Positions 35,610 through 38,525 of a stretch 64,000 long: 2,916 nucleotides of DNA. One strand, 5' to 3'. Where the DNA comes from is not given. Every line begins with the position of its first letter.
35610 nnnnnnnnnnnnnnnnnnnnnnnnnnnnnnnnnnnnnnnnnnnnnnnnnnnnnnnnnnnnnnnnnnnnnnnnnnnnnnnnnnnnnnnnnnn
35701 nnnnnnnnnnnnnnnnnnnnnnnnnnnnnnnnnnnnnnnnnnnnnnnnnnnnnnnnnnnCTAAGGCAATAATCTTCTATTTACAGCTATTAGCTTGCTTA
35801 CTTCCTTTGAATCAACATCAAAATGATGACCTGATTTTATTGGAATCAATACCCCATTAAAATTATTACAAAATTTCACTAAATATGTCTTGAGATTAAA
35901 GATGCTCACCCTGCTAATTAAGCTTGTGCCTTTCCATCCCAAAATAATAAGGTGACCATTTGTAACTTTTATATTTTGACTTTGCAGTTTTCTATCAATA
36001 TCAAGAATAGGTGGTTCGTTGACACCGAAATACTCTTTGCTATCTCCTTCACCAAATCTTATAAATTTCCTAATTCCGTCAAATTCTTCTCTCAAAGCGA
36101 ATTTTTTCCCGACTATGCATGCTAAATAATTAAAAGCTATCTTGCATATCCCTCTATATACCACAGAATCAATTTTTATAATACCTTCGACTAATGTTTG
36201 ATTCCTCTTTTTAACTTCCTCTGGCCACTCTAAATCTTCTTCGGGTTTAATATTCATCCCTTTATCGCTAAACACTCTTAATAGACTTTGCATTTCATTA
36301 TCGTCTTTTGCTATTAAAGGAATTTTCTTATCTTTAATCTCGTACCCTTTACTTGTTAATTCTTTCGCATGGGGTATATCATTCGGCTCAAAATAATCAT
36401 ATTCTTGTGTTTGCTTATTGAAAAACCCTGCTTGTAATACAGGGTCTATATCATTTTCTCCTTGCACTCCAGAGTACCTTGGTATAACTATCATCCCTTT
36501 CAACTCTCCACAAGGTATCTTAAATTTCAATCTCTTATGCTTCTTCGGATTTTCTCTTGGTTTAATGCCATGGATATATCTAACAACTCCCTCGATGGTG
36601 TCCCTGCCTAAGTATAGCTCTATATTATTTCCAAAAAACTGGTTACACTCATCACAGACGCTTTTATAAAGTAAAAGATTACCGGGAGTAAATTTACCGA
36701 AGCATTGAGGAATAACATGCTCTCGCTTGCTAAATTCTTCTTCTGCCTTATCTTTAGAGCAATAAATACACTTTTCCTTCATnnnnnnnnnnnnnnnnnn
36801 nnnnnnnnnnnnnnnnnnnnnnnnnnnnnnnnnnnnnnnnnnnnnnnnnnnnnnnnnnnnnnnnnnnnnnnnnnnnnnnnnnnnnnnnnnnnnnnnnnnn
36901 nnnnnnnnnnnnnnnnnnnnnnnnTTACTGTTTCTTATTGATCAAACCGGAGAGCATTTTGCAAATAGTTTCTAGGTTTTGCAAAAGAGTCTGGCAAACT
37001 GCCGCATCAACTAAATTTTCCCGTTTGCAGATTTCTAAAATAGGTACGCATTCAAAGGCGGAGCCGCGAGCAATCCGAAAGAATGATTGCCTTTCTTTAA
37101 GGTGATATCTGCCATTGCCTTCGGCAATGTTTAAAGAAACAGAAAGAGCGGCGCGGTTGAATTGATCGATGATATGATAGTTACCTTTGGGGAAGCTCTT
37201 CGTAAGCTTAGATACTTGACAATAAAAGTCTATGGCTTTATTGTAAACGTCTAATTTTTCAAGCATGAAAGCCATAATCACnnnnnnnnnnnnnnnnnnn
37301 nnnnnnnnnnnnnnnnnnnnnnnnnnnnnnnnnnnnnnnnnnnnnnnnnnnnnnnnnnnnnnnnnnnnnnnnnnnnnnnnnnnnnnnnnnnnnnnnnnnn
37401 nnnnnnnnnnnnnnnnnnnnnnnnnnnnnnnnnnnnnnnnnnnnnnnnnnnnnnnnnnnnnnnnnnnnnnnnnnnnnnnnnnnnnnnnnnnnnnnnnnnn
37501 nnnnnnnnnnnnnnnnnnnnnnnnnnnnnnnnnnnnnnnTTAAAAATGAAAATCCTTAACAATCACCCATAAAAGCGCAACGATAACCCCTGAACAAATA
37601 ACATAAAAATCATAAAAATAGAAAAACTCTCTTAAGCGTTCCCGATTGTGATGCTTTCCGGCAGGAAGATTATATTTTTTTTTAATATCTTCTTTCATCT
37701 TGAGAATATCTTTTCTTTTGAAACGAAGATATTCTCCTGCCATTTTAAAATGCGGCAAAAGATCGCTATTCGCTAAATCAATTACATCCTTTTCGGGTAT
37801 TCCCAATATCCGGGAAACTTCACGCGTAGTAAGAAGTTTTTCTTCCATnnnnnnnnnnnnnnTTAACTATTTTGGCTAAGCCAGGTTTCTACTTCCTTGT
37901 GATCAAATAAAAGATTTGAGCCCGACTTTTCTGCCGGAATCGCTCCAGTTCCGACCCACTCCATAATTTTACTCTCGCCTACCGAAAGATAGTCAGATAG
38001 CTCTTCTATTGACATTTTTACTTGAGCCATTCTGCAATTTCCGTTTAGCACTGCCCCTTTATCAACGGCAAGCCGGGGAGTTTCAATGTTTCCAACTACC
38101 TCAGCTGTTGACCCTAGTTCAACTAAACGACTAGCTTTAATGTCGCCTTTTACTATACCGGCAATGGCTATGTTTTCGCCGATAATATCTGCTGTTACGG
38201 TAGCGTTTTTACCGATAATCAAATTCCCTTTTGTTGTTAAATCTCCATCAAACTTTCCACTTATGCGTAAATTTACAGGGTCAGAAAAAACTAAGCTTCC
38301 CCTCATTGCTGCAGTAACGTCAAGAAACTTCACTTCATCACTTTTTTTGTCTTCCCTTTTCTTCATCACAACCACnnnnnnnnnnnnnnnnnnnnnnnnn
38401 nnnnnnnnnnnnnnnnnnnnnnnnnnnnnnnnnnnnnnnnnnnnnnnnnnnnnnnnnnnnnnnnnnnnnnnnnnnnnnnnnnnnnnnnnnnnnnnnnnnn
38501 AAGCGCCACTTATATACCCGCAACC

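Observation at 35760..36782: Standalone HNH-domain protein with a large uncharacterised C-terminal domain; candidate single-gene defence or abortive-infection effector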

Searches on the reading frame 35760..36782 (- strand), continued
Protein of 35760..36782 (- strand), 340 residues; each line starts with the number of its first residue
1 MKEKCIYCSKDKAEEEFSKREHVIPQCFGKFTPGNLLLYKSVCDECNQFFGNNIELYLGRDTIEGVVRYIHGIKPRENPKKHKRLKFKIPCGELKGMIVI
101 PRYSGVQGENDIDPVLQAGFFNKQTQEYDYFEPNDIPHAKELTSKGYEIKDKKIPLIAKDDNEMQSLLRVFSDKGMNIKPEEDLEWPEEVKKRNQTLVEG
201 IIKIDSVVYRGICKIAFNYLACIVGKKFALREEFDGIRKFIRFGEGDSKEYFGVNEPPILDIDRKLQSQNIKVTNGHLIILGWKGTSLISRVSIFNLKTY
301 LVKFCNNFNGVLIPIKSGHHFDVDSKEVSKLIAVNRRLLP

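Call 66: search_protein_families(library=pfam, proteins=[L037:3472-5001:+, L037:6515-7921:+, L002:1722-3662:+, L042:58-5988:+, L010:540-3236:+, L010:3276-7052:+, L009:422-4117:-, L040:2230-5892:-, L015:6087-7751:+, L003:2481-3323:+], max_evalue=0.00001)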
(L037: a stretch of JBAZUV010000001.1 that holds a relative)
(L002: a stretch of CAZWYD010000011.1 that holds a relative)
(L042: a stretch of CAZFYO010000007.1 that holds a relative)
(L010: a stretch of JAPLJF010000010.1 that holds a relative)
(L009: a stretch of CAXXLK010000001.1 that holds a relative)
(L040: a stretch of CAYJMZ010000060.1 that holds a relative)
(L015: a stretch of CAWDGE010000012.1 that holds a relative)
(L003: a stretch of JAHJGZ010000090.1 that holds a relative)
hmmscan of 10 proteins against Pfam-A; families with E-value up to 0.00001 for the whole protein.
L037:3472-5001:+ (510 aa): 2 families
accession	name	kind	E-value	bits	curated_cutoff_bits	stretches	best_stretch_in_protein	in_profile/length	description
PF02384.22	N6_Mtase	-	3e-109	365.6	20.4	1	164-474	3-310/311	N-6 DNA Methylase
PF12161.14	HsdM_N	-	5.1e-28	98.8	24.5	1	25-151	1-135/135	HsdM N-terminal domain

L037:6515-7921:+ (469 aa): 1 family
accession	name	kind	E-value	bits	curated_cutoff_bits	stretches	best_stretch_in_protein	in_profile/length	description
PF01420.25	Methylase_S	-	7.1e-47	160.2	22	2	277-439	2-154/168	Type I restriction modification DNA specificity domain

L002:1722-3662:+ (647 aa): 1 family
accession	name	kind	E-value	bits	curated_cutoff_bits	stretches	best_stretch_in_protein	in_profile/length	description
PF08450.18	SGL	-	7.6e-06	26.1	26.3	0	136-171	189-224/246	SMP-30/Gluconolactonase/LRE-like region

L042:58-5988:+ (1977 aa): 1 family
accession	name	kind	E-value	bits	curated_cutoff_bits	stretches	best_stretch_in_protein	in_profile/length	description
PF01182.26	Glucosamine_iso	-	7.6e-07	29.6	27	1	1424-1542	2-120/225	Glucosamine-6-phosphate isomerases/6-phosphogluconolactonase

L010:540-3236:+ (899 aa): 4 families
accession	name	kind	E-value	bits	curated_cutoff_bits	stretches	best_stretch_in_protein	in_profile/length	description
PF07244.20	POTRA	-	7.5e-66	219.3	21.3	5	415-493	1-79/79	Surface antigen variable number repeat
PF01103.29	Omp85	-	1.5e-62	212.4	24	1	596-899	1-325/325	Omp85 superfamily domain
PF08479.16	POTRA_2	-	6.7e-10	39.1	24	0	248-304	3-59/76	POTRA domain, ShlB-type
PF25282.1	POTRA1_3_Toc75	-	9.9e-06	26.1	27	0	193-236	45-90/99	Toc75-like, POTRA domain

L010:3276-7052:+ (1259 aa): 6 families
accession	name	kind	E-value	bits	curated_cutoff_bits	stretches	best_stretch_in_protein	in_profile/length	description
PF00270.35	DEAD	-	2.6e-25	89.5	26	1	653-813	3-165/167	DEAD/DEAH box helicase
PF03461.20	TRCF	-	1.5e-23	83.3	25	1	1059-1153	1-93/95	TRCF domain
PF00271.37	Helicase_C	-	4.1e-20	72.5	23.5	1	851-955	10-109/110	Helicase conserved C-terminal domain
PF17757.6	UvrB_inter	-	7.9e-19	68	22.9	1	148-245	4-89/91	UvrB interaction domain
PF02559.22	CarD_TRCF_RID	-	1.5e-17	63.8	23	1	530-581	5-56/57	CarD-like/TRCF RID domain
PF04851.21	ResIII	-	5.2e-13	49.7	22.5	1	653-807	7-162/164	Type III restriction enzyme, res subunit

L009:422-4117:- (1231 aa): 3 families
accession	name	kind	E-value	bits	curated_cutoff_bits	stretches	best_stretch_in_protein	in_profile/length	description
PF04357.19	TamB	-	4.2e-40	138.6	22.4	1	882-1230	9-381/381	TamB, inner membrane protein subunit of TAM complex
PF05359.17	DUF748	-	1.1e-12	47.3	50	1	11-174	18-179/1037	Domain of Unknown Function (DUF748)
PF13116.12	YhdP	-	4.2e-06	25.4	46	0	195-489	751-1014/1224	YhdP protein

L040:2230-5892:- (1220 aa): 1 family
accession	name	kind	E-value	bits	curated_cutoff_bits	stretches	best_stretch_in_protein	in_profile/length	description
PF12838.12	Fer4_7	-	3.6e-09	37.4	27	0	991-1062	2-52/52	4Fe-4S dicluster domain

L015:6087-7751:+ (555 aa): 0 families

L003:2481-3323:+ (281 aa): 0 families

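Call 68: find_encoding_contigs(protein=P0003, flank=8000, max_places=2)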
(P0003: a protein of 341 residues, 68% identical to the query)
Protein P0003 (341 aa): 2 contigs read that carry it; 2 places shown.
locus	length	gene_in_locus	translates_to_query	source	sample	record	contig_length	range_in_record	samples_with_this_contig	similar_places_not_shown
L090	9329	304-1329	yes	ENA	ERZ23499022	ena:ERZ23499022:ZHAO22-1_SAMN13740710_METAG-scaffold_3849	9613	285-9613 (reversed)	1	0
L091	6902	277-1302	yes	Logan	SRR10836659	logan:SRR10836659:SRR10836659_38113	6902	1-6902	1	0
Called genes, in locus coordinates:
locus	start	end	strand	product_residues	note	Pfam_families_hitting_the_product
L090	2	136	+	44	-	?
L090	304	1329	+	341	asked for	PF14279:HNH_5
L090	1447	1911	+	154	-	-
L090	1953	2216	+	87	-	-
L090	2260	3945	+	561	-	PF04326:SLFN_AlbA_2, PF13749:HATPase_c_4, PF22168:DIP2311-like_C (faint)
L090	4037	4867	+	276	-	PF00520:Ion_trans, PF07885:Ion_trans_2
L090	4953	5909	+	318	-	-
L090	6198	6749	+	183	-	-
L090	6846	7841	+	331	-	-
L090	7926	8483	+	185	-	-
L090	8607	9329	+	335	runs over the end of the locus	?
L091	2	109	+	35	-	?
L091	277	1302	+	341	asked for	PF14279:HNH_5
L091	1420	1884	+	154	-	-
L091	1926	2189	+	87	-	-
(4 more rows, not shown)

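Call 69: find_encoding_contigs(protein=P0024, flank=8000, max_places=1)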
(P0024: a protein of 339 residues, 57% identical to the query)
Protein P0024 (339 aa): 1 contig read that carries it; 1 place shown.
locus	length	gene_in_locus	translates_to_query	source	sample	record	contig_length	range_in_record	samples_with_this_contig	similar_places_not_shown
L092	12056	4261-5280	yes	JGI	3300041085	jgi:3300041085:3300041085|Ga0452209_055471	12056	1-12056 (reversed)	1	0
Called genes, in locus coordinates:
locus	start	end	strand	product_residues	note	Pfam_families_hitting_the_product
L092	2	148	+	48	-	?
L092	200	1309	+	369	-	PF20594:DUF6794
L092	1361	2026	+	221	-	PF01209:Ubie_methyltran, PF03848:TehB (weak), PF13489:Methyltransf_23, PF13847:Methyltransf_31, PF08241:Methyltransf_11, PF08242:Methyltransf_12, PF13649:Methyltransf_25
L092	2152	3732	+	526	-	PF18928:DUF5677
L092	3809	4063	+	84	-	PF10865:DUF2703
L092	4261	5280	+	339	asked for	PF14279:HNH_5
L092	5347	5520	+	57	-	PF01381:HTH_3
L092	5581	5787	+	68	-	PF13560:HTH_31, PF12844:HTH_19, PF13443:HTH_26, PF01381:HTH_3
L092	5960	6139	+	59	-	PF13411:MerR_1, PF00376:MerR (weak)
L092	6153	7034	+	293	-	PF18928:DUF5677 (weak)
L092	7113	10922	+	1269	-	PF25199:nSTAND_NTPase5 (weak)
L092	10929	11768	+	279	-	PF13271:DUF4062 (weak)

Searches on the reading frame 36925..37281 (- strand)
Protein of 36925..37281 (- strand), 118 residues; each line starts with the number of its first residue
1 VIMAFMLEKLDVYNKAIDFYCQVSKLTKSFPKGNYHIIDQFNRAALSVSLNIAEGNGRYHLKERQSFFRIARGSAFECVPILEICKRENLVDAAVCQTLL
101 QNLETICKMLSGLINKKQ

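Call 4: search_protein_families(library=pfam, proteins=[window:36925-37281:-], max_evalue=0.1)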
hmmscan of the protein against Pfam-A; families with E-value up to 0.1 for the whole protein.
window:36925-37281:- (118 aa): 1 family
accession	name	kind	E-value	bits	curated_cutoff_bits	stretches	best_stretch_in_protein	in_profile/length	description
PF05635.17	23S_rRNA_IVP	-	3.1e-29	101.8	33.8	1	8-112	1-106/106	23S rRNA-intervening sequence protein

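Call 5: search_protein_families(library=padloc, proteins=[window:36925-37281:-], max_evalue=0.1)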
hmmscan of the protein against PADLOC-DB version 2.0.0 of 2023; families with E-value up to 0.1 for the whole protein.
window:36925-37281:- (118 aa): 0 families

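Call 6: search_protein_families(library=ncbifam, proteins=[window:36925-37281:-], max_evalue=0.1)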
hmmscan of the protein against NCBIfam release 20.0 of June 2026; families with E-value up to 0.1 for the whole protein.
window:36925-37281:- (118 aa): 4 families
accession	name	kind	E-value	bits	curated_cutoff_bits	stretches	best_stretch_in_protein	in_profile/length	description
TIGR02436.1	TIGR02436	subfamily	6e-28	97.2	24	1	12-117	1-108/109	four helix bundle protein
NF008912.0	PRK12275.1-6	subfamily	2.2e-20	72.8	124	1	7-118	3-112/117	hypothetical protein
NF008911.0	PRK12275.1-2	subfamily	6.7e-20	71.7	137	1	9-117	6-115/118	hypothetical protein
NF053762.1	aCcr1_fam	equivalog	0.052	13.4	60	0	16-29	14-27/38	aCcr1 family cell cycle regulator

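Call 10: search_protein_families(library=phrogs, proteins=[window:36925-37281:-], max_evalue=0.1)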
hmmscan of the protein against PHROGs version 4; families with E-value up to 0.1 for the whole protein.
window:36925-37281:- (118 aa): 3 families
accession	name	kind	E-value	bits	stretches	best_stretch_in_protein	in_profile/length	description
phrog_3206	-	DNA, RNA and nucleotide metabolism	4.2e-06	27.4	1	6-116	12-123/154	Avd protein of DGR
phrog_29526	-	unknown function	0.0066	17.6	1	10-105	9-104/116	-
phrog_8691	-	unknown function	0.011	17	0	62-110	57-104/137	-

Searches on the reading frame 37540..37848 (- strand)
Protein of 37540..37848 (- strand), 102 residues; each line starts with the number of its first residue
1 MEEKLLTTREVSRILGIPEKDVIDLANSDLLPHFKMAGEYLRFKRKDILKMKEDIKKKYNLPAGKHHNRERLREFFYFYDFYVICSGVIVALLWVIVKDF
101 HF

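Call 4: search_protein_families(library=pfam, proteins=[window:37540-37848:-], max_evalue=0.1)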
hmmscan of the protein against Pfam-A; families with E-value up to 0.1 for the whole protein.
window:37540-37848:- (102 aa): 2 families
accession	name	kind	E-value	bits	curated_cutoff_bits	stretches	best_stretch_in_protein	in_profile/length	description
PF12728.13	HTH_17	-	1.8e-09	38.1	27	1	5-53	1-48/51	Helix-turn-helix domain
PF21476.4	PF0610-like_N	-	0.0078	16.9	33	1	2-24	11-33/50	PF0610-like, N-terminal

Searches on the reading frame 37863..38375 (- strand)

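Call 4: search_protein_families(library=pfam, proteins=[window:37863-38375:-], max_evalue=0.1)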
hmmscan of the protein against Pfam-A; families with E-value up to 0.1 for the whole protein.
window:37863-38375:- (170 aa): 2 families
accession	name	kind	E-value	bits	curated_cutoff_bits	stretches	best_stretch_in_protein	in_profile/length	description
PF04519.19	Bactofilin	-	4.9e-24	84.9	27.9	1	21-114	6-97/98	Polymer-forming cytoskeletal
PF12728.13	HTH_17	-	2.7e-08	34.4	27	1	121-170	2-51/51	Helix-turn-helix domain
